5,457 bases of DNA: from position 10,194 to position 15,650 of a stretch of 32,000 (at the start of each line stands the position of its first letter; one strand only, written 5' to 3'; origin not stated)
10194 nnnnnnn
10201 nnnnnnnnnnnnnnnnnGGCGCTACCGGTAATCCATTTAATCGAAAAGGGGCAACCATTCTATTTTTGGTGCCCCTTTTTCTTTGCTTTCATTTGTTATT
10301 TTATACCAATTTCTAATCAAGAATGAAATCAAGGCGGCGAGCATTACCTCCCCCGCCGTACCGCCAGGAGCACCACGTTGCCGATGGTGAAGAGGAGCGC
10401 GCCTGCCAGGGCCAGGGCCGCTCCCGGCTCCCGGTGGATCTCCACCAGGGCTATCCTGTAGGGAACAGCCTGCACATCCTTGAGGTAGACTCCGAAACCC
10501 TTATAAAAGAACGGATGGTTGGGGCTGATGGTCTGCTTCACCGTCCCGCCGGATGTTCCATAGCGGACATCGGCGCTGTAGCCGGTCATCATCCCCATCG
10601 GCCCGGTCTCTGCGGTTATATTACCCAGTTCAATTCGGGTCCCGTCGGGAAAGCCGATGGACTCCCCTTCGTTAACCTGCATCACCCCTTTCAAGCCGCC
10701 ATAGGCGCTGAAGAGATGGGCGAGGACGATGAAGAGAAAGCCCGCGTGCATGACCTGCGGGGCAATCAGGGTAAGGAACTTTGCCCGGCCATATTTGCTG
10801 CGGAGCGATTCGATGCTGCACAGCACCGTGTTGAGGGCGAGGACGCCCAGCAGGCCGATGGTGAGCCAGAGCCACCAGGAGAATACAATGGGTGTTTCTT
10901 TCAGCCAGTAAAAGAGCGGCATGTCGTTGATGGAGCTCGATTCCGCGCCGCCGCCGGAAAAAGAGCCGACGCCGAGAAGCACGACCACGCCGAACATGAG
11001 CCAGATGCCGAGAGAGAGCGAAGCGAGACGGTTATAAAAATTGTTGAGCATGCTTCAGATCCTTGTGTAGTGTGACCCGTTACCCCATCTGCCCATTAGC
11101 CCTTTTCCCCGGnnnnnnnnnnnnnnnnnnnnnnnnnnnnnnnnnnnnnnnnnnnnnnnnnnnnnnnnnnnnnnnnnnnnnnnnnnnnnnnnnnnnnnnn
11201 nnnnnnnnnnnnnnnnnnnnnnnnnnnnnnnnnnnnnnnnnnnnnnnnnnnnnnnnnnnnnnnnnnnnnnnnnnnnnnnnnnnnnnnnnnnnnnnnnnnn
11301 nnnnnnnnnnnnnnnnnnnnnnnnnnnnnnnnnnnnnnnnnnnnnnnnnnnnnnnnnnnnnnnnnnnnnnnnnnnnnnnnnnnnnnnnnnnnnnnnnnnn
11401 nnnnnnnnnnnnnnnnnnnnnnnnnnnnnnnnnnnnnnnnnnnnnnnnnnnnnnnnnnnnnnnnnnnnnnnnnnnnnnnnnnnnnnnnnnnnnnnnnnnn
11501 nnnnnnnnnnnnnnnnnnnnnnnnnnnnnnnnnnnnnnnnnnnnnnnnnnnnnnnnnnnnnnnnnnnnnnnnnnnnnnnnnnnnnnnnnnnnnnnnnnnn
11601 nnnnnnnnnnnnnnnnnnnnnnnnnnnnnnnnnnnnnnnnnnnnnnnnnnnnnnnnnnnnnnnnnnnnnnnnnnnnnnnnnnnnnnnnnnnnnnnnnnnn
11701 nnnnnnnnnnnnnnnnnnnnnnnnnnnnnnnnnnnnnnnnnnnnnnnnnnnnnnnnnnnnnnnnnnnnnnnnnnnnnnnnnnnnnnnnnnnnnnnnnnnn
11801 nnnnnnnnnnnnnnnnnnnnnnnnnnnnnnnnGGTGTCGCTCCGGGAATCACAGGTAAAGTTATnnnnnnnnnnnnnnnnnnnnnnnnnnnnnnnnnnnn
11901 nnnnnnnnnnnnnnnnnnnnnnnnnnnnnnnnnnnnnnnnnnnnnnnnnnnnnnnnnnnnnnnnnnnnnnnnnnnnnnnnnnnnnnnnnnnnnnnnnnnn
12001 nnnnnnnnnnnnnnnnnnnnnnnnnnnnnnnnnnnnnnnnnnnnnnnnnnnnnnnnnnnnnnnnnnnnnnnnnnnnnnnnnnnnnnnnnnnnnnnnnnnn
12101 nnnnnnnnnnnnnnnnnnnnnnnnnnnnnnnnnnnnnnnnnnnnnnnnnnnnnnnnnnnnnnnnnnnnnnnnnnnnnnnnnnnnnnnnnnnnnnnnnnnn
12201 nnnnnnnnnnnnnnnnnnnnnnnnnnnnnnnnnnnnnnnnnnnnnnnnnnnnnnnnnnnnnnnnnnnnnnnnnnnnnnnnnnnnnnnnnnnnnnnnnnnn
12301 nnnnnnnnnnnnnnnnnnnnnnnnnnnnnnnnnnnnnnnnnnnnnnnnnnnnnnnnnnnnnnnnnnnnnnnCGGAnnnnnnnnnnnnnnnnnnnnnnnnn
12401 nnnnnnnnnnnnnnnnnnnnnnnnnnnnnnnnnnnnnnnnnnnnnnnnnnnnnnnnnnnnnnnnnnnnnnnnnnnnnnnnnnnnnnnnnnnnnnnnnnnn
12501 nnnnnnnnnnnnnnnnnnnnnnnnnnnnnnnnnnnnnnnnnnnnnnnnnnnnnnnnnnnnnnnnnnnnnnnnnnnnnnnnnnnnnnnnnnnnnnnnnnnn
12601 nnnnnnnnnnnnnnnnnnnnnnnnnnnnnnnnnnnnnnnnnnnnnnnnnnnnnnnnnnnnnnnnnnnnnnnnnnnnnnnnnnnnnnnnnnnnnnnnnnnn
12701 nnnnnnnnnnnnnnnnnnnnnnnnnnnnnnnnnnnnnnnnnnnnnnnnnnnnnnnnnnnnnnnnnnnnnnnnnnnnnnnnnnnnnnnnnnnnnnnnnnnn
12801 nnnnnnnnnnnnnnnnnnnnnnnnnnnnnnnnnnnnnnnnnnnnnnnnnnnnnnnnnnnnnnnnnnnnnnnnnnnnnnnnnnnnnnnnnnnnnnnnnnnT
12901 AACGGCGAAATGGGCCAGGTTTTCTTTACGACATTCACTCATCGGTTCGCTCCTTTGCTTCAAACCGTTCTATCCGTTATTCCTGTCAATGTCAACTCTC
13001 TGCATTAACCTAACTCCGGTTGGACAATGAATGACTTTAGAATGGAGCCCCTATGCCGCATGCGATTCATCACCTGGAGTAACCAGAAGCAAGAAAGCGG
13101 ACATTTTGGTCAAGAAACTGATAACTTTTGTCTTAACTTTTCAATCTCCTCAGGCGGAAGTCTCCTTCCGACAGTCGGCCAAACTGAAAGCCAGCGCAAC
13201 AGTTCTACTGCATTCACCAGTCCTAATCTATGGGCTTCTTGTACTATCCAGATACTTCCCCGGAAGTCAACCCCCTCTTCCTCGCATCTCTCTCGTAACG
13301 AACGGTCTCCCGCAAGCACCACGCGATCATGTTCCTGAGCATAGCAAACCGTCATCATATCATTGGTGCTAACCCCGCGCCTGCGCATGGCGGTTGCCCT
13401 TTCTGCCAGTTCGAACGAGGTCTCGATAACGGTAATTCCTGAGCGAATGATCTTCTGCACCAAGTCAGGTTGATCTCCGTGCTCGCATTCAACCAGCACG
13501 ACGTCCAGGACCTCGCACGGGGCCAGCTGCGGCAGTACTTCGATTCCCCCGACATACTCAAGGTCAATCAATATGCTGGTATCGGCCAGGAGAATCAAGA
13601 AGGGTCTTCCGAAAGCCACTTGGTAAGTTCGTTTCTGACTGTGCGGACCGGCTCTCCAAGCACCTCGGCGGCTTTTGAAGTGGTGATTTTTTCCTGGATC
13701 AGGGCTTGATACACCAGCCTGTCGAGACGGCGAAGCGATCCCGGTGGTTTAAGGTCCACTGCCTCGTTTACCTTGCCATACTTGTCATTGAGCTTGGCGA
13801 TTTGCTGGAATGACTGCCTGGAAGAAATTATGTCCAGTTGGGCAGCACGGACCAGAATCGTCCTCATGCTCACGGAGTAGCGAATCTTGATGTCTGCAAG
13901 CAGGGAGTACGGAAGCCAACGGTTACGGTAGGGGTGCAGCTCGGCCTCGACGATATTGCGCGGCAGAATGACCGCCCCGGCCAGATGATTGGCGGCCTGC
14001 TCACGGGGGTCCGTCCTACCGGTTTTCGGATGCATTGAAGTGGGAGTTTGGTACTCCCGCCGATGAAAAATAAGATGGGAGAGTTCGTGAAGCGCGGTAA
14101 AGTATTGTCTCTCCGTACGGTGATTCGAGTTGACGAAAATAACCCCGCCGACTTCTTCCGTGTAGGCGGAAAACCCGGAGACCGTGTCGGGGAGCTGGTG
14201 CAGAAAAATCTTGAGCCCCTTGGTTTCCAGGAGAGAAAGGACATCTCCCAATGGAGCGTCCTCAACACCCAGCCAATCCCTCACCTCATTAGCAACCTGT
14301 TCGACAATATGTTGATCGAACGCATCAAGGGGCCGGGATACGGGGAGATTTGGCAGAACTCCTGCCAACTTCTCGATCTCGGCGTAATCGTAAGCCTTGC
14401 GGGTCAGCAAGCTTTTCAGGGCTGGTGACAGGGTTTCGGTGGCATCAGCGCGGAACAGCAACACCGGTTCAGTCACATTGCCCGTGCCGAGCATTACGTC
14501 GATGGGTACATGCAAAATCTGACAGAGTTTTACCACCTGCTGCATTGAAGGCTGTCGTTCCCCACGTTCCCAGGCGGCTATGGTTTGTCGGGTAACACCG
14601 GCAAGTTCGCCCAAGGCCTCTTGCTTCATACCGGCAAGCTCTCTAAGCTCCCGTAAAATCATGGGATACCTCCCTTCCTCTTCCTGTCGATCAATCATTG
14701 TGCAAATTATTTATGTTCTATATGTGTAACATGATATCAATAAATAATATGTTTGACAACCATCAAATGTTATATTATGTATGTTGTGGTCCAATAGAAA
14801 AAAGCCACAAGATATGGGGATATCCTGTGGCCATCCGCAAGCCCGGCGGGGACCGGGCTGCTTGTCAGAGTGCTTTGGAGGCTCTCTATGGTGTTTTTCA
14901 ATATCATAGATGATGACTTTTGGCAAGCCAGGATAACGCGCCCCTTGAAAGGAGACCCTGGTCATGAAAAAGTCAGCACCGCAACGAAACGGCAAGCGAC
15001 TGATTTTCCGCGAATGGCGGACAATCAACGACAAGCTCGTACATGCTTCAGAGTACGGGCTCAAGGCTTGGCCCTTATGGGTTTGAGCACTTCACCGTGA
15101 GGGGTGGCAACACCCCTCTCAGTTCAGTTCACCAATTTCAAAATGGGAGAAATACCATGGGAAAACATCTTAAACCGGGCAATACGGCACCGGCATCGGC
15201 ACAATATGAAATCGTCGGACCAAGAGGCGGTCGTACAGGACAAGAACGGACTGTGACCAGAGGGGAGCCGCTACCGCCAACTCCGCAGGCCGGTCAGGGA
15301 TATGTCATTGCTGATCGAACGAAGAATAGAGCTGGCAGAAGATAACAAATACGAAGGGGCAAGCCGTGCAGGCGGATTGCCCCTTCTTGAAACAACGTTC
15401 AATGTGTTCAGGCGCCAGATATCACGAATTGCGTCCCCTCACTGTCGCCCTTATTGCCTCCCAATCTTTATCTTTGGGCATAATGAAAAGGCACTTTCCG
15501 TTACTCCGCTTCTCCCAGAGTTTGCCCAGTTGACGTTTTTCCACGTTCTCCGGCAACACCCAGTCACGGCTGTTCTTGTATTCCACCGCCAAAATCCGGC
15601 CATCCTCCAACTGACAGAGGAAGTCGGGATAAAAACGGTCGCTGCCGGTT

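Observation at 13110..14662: Translationally coupled XRE-HTH/ImmA-IrrE peptidase fusion plus PIN-like nuclease: candidate protease-gated toxin or abortive-infection module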

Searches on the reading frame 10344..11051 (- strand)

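Call 9: search_protein_families(library=pfam, proteins=[window:10344-11051:-], max_evalue=0.001)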
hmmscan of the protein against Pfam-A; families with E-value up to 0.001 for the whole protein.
window:10344-11051:- (235 aa): 1 family
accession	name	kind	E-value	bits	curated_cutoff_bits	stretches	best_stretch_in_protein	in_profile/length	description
PF05140.19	ResB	-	2.1e-10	40.5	24.6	1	97-194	153-266/486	ResB-like family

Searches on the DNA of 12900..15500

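Call 72: search_rna_families(source=window, start=12900, end=15500, threshold=evalue, max_evalue=0.1)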
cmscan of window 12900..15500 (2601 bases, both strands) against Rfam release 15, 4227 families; matches with E-value up to 0.1: 0.
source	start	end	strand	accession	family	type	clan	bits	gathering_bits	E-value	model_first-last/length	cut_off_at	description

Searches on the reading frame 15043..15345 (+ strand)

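Call 71: search_protein_families(library=pfam, proteins=[window:15043-15345:+], max_evalue=0.1)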
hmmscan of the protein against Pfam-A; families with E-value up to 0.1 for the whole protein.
window:15043-15345:+ (100 aa): 1 family
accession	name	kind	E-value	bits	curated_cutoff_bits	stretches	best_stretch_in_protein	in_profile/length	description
PF14168.11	YjzC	-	0.0029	18.3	25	1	39-82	1-48/55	YjzC-like protein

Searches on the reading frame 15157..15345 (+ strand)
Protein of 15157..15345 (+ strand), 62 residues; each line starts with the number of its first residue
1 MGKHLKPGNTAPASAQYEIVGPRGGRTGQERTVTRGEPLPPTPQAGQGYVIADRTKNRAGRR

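Call 71: search_protein_families(library=pfam, proteins=[window:15157-15345:+], max_evalue=0.1)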
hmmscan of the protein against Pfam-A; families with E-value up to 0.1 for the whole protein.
window:15157-15345:+ (62 aa): 1 family
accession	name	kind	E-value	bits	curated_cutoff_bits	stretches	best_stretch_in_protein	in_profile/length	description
PF14168.11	YjzC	-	0.0011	19.7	25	1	1-44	1-48/55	YjzC-like protein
